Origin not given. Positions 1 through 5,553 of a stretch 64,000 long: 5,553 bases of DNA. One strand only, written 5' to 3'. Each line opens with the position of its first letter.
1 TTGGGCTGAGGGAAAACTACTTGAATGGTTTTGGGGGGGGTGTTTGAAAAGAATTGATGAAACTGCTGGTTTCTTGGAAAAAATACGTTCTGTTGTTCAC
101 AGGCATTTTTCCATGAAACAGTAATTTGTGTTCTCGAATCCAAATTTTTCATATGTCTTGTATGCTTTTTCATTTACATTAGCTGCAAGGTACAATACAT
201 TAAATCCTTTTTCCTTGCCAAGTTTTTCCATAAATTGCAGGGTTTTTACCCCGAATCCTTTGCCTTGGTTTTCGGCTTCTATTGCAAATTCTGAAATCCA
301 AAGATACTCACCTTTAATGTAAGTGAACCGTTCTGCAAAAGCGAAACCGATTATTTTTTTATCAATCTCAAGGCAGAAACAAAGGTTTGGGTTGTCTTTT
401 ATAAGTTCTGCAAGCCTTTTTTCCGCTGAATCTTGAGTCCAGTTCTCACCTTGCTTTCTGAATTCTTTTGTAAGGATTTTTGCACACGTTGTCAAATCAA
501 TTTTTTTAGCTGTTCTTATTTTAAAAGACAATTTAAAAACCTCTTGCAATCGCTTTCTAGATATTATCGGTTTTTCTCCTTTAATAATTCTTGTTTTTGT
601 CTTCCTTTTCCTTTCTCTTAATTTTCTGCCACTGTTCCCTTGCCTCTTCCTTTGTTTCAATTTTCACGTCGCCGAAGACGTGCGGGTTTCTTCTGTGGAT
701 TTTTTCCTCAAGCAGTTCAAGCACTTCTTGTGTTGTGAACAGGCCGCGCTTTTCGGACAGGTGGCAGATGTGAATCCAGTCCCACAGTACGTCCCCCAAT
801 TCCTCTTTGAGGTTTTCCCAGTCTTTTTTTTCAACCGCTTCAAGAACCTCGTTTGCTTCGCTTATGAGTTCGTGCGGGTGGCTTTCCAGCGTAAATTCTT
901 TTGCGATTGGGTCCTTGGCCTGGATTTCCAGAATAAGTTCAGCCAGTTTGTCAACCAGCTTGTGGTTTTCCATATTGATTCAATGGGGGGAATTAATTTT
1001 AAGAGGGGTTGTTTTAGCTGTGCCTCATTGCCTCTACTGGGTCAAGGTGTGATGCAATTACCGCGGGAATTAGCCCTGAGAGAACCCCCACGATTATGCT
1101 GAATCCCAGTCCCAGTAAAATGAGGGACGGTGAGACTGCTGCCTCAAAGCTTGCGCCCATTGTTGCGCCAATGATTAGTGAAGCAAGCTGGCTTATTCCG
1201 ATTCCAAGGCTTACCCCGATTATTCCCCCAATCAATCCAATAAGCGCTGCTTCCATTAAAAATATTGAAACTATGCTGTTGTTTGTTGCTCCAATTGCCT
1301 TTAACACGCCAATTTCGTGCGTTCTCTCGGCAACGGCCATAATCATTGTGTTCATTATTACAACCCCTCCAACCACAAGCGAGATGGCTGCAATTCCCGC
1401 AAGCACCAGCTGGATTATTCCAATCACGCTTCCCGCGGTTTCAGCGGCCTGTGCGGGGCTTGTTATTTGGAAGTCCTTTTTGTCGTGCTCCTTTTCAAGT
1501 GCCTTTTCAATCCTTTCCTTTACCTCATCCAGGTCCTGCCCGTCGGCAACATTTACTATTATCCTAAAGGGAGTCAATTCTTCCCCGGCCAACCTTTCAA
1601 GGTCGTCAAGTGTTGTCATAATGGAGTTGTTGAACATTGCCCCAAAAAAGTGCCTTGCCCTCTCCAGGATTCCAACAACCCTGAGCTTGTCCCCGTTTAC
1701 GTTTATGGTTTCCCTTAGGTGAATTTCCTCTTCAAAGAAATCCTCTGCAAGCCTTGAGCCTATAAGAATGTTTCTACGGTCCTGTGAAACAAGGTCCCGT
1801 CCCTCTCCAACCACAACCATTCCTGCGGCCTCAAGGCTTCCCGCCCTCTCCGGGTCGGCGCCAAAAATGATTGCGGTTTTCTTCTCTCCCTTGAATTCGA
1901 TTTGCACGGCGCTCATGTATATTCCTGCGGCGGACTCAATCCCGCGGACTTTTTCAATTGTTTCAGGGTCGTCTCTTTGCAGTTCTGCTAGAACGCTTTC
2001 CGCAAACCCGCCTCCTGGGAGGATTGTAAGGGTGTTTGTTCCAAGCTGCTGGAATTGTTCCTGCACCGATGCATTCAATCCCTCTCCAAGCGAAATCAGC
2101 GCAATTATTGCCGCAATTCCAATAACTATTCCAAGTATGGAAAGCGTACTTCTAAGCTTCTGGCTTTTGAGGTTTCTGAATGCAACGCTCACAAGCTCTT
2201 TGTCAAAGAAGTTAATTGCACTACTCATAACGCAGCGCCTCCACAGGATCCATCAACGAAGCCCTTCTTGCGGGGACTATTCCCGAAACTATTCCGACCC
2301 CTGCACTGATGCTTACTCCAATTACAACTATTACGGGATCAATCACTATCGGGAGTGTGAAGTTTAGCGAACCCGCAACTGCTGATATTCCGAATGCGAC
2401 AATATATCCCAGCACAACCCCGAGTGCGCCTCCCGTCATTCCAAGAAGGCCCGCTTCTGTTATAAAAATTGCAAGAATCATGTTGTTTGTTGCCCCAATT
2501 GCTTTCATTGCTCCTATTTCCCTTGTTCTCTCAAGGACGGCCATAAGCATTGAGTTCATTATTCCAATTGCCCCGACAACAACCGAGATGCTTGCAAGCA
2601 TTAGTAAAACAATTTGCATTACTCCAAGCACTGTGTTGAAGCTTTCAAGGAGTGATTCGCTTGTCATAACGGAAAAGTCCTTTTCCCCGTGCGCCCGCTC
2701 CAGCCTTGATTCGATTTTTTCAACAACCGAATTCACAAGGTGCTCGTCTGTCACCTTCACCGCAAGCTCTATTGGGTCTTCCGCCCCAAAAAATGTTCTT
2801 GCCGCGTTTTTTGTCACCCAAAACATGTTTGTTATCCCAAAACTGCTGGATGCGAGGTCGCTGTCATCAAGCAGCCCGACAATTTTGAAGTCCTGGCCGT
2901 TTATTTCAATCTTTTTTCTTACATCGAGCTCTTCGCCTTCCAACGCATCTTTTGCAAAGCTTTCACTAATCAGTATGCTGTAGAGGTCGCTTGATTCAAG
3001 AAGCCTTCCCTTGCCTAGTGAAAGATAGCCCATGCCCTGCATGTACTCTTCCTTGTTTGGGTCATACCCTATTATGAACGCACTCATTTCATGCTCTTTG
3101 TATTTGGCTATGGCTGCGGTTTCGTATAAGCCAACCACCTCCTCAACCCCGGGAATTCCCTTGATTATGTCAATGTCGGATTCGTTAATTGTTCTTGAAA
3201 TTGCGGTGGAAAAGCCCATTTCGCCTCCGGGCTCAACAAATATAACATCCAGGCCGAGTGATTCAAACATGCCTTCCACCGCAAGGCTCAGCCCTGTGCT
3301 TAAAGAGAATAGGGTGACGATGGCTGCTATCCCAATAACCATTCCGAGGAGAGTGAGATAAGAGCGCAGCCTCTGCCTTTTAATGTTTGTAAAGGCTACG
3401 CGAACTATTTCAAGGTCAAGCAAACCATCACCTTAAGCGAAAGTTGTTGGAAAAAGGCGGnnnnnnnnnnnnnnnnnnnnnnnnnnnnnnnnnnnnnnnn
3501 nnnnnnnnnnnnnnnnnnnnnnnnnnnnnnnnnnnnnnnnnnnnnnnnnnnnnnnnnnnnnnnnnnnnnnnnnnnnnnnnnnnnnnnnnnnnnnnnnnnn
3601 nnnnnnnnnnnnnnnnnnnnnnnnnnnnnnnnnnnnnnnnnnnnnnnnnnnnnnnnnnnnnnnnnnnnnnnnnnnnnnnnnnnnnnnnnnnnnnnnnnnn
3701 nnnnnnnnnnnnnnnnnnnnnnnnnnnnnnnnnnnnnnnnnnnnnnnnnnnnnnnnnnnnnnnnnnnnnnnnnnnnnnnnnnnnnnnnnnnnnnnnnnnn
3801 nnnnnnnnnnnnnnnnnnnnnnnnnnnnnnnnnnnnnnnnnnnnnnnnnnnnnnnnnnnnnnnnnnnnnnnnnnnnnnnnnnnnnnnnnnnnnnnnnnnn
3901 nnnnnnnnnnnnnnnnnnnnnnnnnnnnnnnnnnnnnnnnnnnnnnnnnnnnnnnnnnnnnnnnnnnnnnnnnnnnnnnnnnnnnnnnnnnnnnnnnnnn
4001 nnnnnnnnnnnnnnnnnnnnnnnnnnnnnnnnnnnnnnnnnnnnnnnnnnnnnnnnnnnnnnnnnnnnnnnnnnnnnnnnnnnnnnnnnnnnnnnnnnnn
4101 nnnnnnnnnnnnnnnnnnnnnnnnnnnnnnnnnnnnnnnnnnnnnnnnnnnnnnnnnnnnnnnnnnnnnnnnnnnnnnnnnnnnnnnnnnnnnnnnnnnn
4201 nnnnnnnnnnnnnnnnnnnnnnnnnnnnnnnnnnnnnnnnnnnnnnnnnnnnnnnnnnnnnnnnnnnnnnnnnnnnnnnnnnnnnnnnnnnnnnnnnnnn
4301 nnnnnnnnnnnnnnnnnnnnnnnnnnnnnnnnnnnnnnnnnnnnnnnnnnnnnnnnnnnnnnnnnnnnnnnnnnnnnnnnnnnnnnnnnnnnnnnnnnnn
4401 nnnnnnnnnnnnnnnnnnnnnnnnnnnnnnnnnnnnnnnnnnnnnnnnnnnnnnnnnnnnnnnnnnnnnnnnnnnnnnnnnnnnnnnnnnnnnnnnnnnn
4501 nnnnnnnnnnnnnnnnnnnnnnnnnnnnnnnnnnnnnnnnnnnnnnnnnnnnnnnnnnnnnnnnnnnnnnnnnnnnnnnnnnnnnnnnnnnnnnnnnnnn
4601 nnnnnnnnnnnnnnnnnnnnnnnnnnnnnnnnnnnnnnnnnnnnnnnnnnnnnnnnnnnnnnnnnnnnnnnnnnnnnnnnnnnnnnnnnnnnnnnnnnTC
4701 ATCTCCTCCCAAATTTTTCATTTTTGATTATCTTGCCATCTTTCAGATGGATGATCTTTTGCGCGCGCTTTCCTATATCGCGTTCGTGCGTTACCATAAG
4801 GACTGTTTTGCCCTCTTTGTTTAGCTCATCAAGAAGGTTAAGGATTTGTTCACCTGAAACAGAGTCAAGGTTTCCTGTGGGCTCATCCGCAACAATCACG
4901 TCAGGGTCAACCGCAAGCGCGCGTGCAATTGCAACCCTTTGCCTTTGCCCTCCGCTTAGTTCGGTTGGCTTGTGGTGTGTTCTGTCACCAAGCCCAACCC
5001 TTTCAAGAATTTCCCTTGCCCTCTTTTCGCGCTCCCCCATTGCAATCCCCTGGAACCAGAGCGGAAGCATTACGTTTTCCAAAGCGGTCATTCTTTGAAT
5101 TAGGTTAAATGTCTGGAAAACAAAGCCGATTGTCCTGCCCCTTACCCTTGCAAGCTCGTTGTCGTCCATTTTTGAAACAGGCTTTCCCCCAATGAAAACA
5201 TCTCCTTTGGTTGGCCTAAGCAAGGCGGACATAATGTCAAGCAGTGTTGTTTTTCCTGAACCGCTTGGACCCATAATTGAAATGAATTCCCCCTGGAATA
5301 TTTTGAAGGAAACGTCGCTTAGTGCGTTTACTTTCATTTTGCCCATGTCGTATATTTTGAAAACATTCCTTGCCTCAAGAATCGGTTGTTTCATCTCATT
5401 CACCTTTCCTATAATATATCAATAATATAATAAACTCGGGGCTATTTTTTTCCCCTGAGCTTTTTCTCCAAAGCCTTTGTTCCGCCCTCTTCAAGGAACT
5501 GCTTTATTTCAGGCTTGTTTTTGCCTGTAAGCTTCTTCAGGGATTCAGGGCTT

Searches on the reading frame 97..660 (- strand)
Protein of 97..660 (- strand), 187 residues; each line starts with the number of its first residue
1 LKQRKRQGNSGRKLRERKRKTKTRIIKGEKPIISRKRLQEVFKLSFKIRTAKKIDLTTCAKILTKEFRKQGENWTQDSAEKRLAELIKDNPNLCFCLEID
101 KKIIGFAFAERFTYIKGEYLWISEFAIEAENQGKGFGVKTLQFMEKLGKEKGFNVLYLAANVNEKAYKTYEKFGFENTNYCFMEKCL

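Call 26: search_protein_families(library=pfam, proteins=[window:97-660:-], max_evalue=0.001)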
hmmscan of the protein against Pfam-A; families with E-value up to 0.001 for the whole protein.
window:97-660:- (187 aa): 4 families
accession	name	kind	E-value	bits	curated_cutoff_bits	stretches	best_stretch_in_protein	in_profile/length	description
PF00583.31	Acetyltransf_1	-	2.7e-14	53.9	20.7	1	64-175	9-116/116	Acetyltransferase (GNAT) family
PF13508.13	Acetyltransf_7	-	7.4e-10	39.5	27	1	92-176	3-83/84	Acetyltransferase (GNAT) domain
PF13673.13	Acetyltransf_10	-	1.2e-09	38.7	23.6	1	66-179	4-111/128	Acetyltransferase (GNAT) domain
PF08445.16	FR47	-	0.00069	20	22.1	0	122-179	24-82/86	FR47-like protein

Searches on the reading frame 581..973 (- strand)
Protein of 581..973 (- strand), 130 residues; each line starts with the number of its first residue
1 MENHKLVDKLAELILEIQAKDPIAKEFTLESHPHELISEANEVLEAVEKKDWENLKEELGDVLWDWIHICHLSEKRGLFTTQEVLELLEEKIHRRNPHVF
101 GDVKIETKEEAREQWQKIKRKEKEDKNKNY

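Call 56: search_protein_families(library=pfam, proteins=[window:581-973:-], max_evalue=0.01)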
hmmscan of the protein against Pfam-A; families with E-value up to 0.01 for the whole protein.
window:581-973:- (130 aa): 1 family
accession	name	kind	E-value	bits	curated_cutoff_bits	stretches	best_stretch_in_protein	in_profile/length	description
PF03819.22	MazG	-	3.8e-20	72.4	22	1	28-100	2-74/74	MazG nucleotide pyrophosphohydrolase domain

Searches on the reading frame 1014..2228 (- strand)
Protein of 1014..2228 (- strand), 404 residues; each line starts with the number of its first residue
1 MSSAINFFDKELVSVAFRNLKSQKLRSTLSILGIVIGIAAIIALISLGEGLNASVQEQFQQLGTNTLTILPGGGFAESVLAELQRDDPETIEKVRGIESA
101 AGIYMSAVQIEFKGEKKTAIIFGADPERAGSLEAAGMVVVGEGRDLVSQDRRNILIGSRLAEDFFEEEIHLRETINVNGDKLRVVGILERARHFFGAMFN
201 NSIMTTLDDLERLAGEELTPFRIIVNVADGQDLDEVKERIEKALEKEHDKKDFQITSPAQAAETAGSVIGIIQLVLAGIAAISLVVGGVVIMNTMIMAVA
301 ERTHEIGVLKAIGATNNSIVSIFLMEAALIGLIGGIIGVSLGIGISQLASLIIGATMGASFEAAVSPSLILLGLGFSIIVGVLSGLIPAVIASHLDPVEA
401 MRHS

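Call 26: search_protein_families(library=pfam, proteins=[window:1014-2228:-], max_evalue=0.001)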
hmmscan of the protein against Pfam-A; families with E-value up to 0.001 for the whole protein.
window:1014-2228:- (404 aa): 2 families
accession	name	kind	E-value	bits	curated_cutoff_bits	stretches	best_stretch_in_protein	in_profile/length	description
PF12704.14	MacB_PCD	-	3.7e-31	109.5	27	1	27-242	1-206/207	MacB-like periplasmic core domain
PF02687.27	FtsX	-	3.7e-21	75.8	25.5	1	279-397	3-120/120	FtsX-like permease C-terminal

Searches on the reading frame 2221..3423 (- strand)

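Call 26: search_protein_families(library=pfam, proteins=[window:2221-3423:-], max_evalue=0.001)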
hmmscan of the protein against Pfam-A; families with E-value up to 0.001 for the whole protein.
window:2221-3423:- (400 aa): 2 families
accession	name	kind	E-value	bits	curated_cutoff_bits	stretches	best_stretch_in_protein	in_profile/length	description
PF12704.14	MacB_PCD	-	1.1e-25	91.6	27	1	22-239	2-206/207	MacB-like periplasmic core domain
PF02687.27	FtsX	-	1e-17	64.7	25.5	1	275-391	2-118/120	FtsX-like permease C-terminal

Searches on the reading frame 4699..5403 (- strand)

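Call 26: search_protein_families(library=pfam, proteins=[window:4699-5403:-], max_evalue=0.001)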
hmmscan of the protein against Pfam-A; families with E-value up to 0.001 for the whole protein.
window:4699-5403:- (234 aa): 9 families
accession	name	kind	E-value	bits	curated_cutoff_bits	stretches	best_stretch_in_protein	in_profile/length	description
PF00005.33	ABC_tran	-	3.4e-37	128.5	25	1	28-176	1-136/137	ABC transporter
PF02463.25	SMC_N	-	1.3e-07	31.7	40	0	141-221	135-212/220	RecF/RecN/SMC N terminal domain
PF13555.12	AAA_29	-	8.2e-07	29.1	27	1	38-66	23-50/61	P-loop containing region of AAA domain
PF03266.21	NTPase_1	-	1.4e-05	25.5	23.9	0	156-227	83-154/168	NTPase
PF13304.12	AAA_21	-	2.4e-05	25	27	0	42-64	3-25/304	AAA domain, putative AbiEii toxin, Type IV TA system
PF13401.12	AAA_22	-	0.00051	20.8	27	0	38-174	5-92/130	AAA domain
PF25199.1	nSTAND_NTPase5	-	0.00057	20.2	34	0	39-56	42-59/145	Novel STAND NTPase 5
PF13245.12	AAA_19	-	0.0006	20.4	25.1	0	36-203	9-122/134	AAA domain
PF13191.12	AAA_16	-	0.00091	20.2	32.6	0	37-122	23-100/167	AAA ATPase domain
